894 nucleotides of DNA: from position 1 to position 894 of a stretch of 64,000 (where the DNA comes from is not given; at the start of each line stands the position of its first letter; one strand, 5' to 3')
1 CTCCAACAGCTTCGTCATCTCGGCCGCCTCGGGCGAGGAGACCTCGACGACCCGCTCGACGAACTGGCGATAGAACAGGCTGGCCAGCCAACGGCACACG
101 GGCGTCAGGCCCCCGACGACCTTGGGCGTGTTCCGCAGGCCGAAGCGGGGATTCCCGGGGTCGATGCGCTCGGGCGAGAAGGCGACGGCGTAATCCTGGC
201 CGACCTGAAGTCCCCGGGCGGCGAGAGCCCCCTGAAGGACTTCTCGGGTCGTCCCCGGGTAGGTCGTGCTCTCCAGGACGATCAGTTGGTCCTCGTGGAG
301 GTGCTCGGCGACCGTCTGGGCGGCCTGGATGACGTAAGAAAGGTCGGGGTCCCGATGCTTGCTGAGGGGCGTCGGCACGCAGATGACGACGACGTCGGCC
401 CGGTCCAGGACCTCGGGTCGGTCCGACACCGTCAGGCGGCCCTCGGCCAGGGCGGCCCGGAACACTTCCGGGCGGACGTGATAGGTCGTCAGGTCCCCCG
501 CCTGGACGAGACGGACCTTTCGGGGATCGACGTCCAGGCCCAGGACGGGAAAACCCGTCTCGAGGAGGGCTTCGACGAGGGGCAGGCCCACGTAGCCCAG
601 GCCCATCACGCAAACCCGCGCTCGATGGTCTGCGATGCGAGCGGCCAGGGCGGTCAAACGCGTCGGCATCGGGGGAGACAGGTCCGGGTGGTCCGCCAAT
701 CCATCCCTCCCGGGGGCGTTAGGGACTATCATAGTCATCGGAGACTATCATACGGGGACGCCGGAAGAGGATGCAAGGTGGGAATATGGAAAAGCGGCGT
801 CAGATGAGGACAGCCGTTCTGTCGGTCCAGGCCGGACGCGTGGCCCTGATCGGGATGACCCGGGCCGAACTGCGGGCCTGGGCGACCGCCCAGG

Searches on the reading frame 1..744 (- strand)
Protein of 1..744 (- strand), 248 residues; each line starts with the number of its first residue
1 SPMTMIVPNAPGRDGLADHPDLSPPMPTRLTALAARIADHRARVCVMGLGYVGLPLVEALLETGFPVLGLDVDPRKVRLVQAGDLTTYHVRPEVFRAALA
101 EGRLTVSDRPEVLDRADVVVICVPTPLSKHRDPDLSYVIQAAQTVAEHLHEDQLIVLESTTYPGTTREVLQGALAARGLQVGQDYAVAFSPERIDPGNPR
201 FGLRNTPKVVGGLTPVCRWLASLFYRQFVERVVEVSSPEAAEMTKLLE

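Call 28: search_protein_families(library=pfam, proteins=[window:1-744:-], max_evalue=0.00001)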
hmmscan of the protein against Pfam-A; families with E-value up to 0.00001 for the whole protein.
window:1-744:- (248 aa): 2 families
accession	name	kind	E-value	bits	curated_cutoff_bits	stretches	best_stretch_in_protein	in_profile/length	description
PF03721.20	UDPG_MGDP_dh_N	-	6.2e-42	143.7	27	1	43-217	2-179/187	UDP-glucose/GDP-mannose dehydrogenase family, NAD binding domain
PF03446.21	NAD_binding_2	-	1e-09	39.1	21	1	44-179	2-112/161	NAD binding domain of 6-phosphogluconate dehydrogenase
